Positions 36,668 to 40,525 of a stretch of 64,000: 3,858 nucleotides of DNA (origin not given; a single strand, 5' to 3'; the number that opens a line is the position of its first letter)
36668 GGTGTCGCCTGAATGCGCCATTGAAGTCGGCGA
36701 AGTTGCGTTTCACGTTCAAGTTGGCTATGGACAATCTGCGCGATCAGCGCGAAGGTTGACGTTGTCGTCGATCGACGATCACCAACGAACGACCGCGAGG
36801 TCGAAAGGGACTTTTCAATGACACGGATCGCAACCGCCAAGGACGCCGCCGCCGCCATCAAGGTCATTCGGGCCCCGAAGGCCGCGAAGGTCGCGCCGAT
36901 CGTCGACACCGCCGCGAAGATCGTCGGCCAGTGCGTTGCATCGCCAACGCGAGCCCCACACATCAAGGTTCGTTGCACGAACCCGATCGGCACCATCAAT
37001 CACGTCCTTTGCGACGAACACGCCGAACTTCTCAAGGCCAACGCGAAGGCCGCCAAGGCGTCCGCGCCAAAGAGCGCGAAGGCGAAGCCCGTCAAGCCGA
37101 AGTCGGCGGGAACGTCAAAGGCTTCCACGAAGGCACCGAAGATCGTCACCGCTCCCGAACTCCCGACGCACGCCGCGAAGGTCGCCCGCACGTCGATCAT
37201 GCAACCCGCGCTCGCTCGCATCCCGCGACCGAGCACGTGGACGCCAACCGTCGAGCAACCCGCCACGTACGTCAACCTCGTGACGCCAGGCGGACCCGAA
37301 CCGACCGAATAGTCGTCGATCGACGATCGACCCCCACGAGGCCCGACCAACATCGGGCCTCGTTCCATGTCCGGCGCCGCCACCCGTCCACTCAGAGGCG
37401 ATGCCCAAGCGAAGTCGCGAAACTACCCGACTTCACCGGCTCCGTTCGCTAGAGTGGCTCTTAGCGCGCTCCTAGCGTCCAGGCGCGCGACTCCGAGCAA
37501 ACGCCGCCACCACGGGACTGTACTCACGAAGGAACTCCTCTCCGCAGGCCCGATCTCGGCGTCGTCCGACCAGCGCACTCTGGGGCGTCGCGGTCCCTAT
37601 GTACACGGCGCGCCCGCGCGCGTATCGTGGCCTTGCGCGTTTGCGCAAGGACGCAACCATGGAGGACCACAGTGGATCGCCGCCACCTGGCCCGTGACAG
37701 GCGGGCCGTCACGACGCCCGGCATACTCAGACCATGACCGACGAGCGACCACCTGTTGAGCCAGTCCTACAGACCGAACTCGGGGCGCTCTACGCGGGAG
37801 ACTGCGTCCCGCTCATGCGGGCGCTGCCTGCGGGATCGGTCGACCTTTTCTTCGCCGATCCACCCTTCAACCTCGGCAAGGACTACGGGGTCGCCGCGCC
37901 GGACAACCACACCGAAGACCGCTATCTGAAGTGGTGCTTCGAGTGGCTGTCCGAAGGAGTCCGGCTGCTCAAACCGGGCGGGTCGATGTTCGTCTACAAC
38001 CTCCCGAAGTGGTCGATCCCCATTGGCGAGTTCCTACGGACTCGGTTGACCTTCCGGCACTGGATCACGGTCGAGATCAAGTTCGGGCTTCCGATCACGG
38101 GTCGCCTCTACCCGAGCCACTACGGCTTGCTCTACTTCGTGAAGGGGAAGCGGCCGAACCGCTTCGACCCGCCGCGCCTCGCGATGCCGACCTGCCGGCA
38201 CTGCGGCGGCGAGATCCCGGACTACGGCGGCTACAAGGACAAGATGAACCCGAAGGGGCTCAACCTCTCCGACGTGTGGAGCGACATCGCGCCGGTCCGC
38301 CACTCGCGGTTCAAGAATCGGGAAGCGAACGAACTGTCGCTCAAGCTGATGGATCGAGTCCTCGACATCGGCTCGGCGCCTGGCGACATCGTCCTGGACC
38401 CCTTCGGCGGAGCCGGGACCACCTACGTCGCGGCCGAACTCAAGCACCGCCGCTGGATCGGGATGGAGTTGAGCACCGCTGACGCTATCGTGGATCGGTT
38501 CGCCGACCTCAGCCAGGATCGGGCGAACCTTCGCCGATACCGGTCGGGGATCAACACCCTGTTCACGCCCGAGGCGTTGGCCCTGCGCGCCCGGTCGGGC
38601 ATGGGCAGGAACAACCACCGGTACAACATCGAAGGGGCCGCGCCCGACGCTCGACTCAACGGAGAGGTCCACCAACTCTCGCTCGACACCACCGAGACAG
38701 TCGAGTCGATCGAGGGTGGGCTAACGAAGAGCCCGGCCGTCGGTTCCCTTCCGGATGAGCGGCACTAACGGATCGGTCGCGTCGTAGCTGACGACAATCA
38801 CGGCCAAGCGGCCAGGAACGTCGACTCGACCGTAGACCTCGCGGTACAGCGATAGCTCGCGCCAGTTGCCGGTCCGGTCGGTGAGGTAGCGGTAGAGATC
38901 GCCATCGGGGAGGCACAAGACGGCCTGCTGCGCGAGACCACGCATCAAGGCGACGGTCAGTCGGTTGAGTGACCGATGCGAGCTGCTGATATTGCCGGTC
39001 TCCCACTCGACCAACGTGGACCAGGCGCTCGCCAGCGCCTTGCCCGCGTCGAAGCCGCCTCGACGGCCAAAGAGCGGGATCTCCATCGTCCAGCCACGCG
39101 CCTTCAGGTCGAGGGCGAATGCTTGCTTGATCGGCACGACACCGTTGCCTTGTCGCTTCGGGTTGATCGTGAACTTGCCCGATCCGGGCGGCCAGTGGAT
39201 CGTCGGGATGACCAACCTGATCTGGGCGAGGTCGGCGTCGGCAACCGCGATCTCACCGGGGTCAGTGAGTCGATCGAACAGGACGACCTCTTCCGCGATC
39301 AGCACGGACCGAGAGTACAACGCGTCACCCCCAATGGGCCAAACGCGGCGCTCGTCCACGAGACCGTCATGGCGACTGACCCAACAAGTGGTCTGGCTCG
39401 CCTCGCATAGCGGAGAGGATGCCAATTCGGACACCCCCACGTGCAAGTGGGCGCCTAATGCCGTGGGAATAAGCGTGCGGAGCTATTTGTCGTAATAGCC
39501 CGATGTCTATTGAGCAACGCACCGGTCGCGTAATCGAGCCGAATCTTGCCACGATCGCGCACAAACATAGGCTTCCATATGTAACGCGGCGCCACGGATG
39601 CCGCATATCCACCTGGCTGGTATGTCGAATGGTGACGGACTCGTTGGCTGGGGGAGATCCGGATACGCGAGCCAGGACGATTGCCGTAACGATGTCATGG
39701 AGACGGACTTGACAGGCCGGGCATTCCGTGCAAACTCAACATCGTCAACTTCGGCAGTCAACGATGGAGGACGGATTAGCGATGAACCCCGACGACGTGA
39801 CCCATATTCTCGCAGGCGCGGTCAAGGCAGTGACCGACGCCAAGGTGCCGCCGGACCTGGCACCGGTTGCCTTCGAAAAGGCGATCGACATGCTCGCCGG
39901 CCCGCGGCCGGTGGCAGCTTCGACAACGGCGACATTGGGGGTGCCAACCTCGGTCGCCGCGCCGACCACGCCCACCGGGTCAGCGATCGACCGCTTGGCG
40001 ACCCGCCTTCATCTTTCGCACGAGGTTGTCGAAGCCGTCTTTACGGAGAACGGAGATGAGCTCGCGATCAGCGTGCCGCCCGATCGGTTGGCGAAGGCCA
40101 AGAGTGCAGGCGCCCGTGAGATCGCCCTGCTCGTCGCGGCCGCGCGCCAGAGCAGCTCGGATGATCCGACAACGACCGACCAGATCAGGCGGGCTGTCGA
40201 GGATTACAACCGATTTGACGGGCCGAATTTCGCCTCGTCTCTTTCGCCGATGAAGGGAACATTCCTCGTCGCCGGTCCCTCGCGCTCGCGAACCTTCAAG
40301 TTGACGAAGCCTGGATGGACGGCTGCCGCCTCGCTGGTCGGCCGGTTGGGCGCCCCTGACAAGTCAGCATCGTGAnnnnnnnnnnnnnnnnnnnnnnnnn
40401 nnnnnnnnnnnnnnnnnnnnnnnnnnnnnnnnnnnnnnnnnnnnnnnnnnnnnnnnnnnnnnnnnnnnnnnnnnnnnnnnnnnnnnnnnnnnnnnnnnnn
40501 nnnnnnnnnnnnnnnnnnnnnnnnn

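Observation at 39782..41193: Translationally coupled two-gene cassette next to the R-M system: candidate uncharacterised defence or abortive-infection module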

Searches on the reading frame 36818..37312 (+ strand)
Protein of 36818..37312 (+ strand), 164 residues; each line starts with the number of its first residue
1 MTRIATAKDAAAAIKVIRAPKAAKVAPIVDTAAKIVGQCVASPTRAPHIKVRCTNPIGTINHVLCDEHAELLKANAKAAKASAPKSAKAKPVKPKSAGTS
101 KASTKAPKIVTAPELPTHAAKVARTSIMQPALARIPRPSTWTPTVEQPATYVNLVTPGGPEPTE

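Call 3: search_protein_families(library=pfam, proteins=[window:36818-37312:+], max_evalue=1)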
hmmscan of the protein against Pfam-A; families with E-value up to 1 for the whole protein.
window:36818-37312:+ (164 aa): 1 family
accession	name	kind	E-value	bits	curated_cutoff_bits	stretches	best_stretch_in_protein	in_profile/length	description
PF18721.6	CxC6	-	0.085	13.5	27.5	1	52-86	16-49/66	CxC6 like cysteine cluster associated with KDZ transposases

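Call 69: search_protein_families(library=phrogs, proteins=[window:36818-37312:+], max_evalue=0.01)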
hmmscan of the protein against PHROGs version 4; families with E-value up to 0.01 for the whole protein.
window:36818-37312:+ (164 aa): 0 families

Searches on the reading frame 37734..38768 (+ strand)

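Call 3: search_protein_families(library=pfam, proteins=[window:37734-38768:+], max_evalue=1)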
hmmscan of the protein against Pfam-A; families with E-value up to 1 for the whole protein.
window:37734-38768:+ (344 aa): 2 families
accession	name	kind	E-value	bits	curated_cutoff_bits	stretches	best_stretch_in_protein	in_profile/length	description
PF01555.25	N6_N4_Mtase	-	2e-35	123.2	26.7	1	36-247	1-212/221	DNA methylase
PF13489.12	Methyltransf_23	-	0.065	13.4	27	1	201-238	16-54/164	Methyltransferase domain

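Call 4: search_protein_families(library=padloc, proteins=[window:37734-38768:+], max_evalue=1)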
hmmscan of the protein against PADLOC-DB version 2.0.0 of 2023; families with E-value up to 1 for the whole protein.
window:37734-38768:+ (344 aa): 65 families (the best 25 are shown)
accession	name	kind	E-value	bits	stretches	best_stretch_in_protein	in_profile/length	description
PDLC03238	MTase_II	-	7.5e-113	375.8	1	8-317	115-425/428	Type II methyltransferase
PDLC03299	MTase_II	-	8.8e-38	128.5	1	18-247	16-246/296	Type II methyltransferase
PDLC03371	MTase_II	-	3.1e-32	110.1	1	13-247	7-241/260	Type II methyltransferase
PDLC03320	MTase_II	-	2.9e-29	100.1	1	18-256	34-274/289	Type II methyltransferase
PDLC03265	MTase_II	-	1.5e-21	75.2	2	20-102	28-111/333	Type II methyltransferase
PDLC03216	MTase_II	-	1.2e-20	71.8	2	12-88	7-96/364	Type II methyltransferase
PDLC03353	MTase_II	-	1.5e-19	68.6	2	203-248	195-240/260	Type II methyltransferase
PDLC03738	oMTase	-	3.3e-19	66.8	2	16-88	20-105/376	orphan methyltransferase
PDLC03387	MTase_II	-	1.6e-17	61.6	2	177-263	198-274/289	Type II methyltransferase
PDLC03339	MTase_II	-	1.2e-16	58.5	2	172-249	185-262/399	Type II methyltransferase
PDLC03323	MTase_II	-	3.9e-16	57.1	2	9-87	7-82/330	Type II methyltransferase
PDLC03337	MTase_II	-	2.3e-15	54.6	2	10-93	2-84/264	Type II methyltransferase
PDLC03230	MTase_II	-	6.1e-15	53.4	1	15-247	34-271/360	Type II methyltransferase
PDLC03305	MTase_II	-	4.5e-14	50.6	3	193-249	179-233/513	Type II methyltransferase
PDLC03354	MTase_II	-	6.3e-14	49.8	1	173-268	302-391/425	Type II methyltransferase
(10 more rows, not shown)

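Call 5: search_protein_families(library=ncbifam, proteins=[window:37734-38768:+], max_evalue=1)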
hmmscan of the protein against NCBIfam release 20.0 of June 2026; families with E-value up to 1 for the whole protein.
window:37734-38768:+ (344 aa): 3 families
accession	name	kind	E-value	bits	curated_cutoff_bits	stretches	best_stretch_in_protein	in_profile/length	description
NF008572.0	PRK11524.1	equivalog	4.4e-26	91.7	292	1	17-247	15-245/294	adenine-specific DNA-methyltransferase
NF050803.1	DnaMtaseCcrMCaul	equivalog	2.7e-19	69.3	830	2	18-87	5-87/350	adenine-specific DNA-methyltransferase CcrM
NF010253.0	PRK13699.1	subfamily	5.5e-12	45.9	244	2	204-248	151-195/226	DNA methyltransferase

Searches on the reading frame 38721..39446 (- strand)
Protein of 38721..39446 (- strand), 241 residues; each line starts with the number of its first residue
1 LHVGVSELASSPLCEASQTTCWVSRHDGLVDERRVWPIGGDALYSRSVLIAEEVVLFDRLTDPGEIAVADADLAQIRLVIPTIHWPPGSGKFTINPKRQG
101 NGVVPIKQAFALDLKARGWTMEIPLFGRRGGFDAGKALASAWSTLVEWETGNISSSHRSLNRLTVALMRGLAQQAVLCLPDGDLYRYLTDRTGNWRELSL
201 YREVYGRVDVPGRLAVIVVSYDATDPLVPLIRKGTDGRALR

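Call 3: search_protein_families(library=pfam, proteins=[window:38721-39446:-], max_evalue=1)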
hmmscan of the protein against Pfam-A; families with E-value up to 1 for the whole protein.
window:38721-39446:- (241 aa): 1 family
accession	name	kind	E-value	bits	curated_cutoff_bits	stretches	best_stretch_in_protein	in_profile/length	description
PF02923.21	BamHI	-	5.9e-35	120.8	22.8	1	74-201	25-155/157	Restriction endonuclease BamHI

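Call 4: search_protein_families(library=padloc, proteins=[window:38721-39446:-], max_evalue=1)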
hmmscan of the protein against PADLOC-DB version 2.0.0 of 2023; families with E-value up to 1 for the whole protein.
window:38721-39446:- (241 aa): 1 family
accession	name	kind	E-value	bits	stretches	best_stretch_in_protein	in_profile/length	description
PDLC03435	REase_II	-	7.7e-39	131.5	1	67-241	19-200/200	Type II restriction enzyme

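Call 5: search_protein_families(library=ncbifam, proteins=[window:38721-39446:-], max_evalue=1)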
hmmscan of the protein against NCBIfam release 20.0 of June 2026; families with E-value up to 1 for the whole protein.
window:38721-39446:- (241 aa): 0 families

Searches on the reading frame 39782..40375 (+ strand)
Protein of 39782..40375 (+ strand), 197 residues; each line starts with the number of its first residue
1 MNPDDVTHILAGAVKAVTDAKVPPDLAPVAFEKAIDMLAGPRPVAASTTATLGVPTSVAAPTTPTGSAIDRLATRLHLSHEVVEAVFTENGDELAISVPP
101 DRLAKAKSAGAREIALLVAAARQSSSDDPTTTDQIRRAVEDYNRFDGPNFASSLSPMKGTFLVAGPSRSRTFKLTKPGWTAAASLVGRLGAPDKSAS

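Call 3: search_protein_families(library=pfam, proteins=[window:39782-40375:+], max_evalue=1)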
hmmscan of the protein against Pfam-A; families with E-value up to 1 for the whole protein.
window:39782-40375:+ (197 aa): 1 family
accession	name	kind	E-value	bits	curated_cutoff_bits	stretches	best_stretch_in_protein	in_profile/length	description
PF07785.16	DUF1623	-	0.31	11.7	25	1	81-143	28-90/90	Protein of unknown function (DUF1623)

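Call 4: search_protein_families(library=padloc, proteins=[window:39782-40375:+], max_evalue=1)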
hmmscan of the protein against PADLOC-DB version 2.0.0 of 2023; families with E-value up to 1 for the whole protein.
window:39782-40375:+ (197 aa): 0 families

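Call 5: search_protein_families(library=ncbifam, proteins=[window:39782-40375:+], max_evalue=1)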
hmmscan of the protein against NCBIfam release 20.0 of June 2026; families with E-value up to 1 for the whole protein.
window:39782-40375:+ (197 aa): 0 families

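Call 7: find_homologous_proteins(query=window:39782-40375:+)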
Query window:39782-40375:+ (197 aa): 24 proteins with E <= 0.001 among 3640 candidates.
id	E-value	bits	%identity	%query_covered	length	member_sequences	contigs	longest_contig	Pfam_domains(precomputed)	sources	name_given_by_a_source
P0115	2.5e-118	410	100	100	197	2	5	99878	-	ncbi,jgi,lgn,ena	jgi:hypothetical protein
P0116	2.8e-107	374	93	100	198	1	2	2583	-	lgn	-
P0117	1.4e-78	281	70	100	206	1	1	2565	-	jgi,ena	-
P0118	5.8e-66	240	60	100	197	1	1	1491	-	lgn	-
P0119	1.3e-65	239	61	99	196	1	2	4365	-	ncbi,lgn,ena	-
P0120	2.0e-64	235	59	99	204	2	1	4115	-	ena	-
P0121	3.0e-64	234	56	100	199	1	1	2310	-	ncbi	-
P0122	6.4e-64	233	61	96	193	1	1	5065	-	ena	-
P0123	7.7e-64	233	62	96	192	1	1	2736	-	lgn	-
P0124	9.4e-64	232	59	99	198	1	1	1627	-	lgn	-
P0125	5.4e-63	230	58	99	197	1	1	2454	-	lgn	-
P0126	2.7e-62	228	60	96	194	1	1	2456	-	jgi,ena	-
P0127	1.1e-61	226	61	96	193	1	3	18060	-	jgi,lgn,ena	-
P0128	1.8e-61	225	58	100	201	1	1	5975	-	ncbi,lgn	-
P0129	2.5e-61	225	56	99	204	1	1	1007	-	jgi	jgi:hypothetical protein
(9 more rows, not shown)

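Call 26: predict_structure(alignment_id=A2)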
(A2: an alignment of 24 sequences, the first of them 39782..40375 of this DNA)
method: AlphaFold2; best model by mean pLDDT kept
length: 197 residues; sequences in the alignment: 24
mean_pLDDT: 80.4   pTM: 0.60
mean pLDDT of the five models: 80.4, 78.4, 54.6, 48.7, 47.5
residues with pLDDT >= 90: 79; 70-90: 85; 50-70: 5; < 50: 28
segments of 3 or more residues with pLDDT < 50: 41-64, 194-197
pLDDT, mean of each block of 10 residues (from residue 1): 76 83 83 78 40 41 67 92 92 87 89 94 90 92 87 83 86 93 92 54
secondary structure, 60 per line:
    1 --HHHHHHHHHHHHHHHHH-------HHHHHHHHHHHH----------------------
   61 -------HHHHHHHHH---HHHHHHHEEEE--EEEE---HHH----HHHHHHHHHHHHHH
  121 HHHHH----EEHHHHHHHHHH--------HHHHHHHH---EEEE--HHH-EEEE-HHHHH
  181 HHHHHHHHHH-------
elements in order: H3-19 H27-38 H68-76 H80-86 E87-90 E93-96 H107-125 H132-141 H150-157 E161-164 E171-174 H176-190

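Call 69: search_protein_families(library=phrogs, proteins=[window:39782-40375:+], max_evalue=0.01)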
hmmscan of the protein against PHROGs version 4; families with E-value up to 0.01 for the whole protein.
window:39782-40375:+ (197 aa): 0 families

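Call 73: find_encoding_contigs(protein=P0115, flank=10000, max_places=5)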
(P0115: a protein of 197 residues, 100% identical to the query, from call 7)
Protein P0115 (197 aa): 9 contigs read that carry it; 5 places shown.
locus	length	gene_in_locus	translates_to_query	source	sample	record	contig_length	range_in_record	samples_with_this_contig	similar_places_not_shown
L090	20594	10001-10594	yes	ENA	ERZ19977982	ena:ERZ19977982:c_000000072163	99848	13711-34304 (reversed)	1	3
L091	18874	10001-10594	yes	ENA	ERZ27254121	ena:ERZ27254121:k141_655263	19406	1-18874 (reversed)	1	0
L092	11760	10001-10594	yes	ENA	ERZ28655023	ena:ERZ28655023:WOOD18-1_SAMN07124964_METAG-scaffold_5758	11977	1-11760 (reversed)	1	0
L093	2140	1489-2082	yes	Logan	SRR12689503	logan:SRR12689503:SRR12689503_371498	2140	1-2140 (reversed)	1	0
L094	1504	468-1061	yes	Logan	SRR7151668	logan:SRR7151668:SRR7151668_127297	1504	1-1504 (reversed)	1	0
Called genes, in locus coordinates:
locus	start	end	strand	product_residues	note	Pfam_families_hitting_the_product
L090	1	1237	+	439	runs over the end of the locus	PF00239:Resolvase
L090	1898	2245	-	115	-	-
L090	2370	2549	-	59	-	-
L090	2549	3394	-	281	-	-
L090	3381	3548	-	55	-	-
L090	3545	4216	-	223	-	-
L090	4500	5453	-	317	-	-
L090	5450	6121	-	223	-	-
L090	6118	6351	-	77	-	-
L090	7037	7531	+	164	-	-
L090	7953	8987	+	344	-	PF01555:N6_N4_Mtase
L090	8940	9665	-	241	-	PF02923:BamHI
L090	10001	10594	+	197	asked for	-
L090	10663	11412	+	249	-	-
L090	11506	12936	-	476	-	PF05496:RuvB_N, PF01078:Mg_chelatase (faint), PF13191:AAA_16 (weak), PF13401:AAA_22 (faint), PF00004:AAA, PF07728:AAA_5 (weak), PF16193:AAA_assoc_2, PF12002:MgsA_C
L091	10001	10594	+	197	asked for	-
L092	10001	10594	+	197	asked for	-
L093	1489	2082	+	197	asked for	-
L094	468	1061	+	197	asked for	-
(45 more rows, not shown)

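Call 93: search_protein_families(library=pfam, alignment_id=A6, max_evalue=0.1)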
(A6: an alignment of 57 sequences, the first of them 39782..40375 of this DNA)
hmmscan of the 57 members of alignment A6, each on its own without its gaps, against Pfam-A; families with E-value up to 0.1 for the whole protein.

A. member 1, window:39782-40375:+ (197 aa): 0 families

B. families by the number of members that match (of 57 scanned): 16 families
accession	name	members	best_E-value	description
PF03551.20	PadR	2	0.068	Transcriptional regulator PadR-like family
PF02087.21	Nitrophorin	1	0.0017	Nitrophorin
PF14758.12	NSP2_assoc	1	0.0034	Non-essential region of nsp2 of arterivirus polyprotein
PF20223.3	DUF6582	1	0.0065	Family of unknown function (DUF6582)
PF24915.1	Spectrin_SESTD1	1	0.024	SESTD1-like, spectrin repeat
PF22798.2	DUF5817_CT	1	0.025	DUF5817, C-terminal domain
PF21980.2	MksE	1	0.027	Condensin complex protein MksE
PF03363.18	Herpes_LP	1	0.032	Herpesvirus leader protein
PF15134.11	CEP15-like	1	0.038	Centrosomal protein 15-like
PF17451.8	Glyco_hyd_101C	1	0.045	Glycosyl hydrolase 101 beta sandwich domain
PF01785.22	Closter_coat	1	0.052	Closterovirus coat protein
PF01672.21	Plasmid_parti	1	0.064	Putative plasmid partition protein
PF13625.11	Helicase_C_3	1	0.071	Helicase conserved C-terminal domain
PF10410.14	DnaB_bind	1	0.075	DnaB-helicase binding domain of primase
PF03501.21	S10_plectin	1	0.088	Plectin/S10 domain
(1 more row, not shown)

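Call 94: search_solved_structures(query=A6, max_evalue=10)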
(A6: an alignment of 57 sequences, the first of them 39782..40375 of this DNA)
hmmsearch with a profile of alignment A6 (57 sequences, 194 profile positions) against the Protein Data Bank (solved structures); distinct sequences matched with E-value up to 10: 15.
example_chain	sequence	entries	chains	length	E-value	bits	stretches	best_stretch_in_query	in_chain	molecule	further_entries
5ffx_A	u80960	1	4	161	0.019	18.3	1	106-181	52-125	MarR family regulatory protein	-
5f6f_A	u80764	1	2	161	0.039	17.3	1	119-181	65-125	MarR family regulatory protein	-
3eco_A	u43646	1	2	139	0.04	17.3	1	124-181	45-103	MepR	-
5fb2_A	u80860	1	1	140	0.04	17.3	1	123-181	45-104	MarR family regulatory protein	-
4l9j_A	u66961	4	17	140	0.041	17.2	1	124-181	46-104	MepR | MarR family regulatory protein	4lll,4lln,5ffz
4l9t_A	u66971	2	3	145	0.042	17.2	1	123-181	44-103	MepR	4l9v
4ld5_A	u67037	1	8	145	0.045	17.1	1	124-181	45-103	MepR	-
4l9n_A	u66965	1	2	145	0.15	15.4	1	124-180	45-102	MepR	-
6dhj_A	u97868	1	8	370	0.34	14.2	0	101-147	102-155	Cyanuric acid amidohydrolase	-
6bum_A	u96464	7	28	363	0.37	14.1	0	101-147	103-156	Cyanuric acid amidohydrolase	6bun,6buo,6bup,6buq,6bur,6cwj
5dd8_A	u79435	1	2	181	0.52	13.6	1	165-188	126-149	Transcriptional regulator, MarR family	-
2fbk_A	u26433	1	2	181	0.52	13.6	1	165-188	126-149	transcriptional regulator, MarR family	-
8ylm_A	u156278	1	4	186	0.54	13.6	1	165-188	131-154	Transcriptional regulator, MarR family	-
7uqz_I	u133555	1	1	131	0.61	13.4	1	68-132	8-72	Bud site selection protein 20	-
7xl9_A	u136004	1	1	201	0.62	13.4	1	165-188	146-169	Transcriptional regulator, MarR family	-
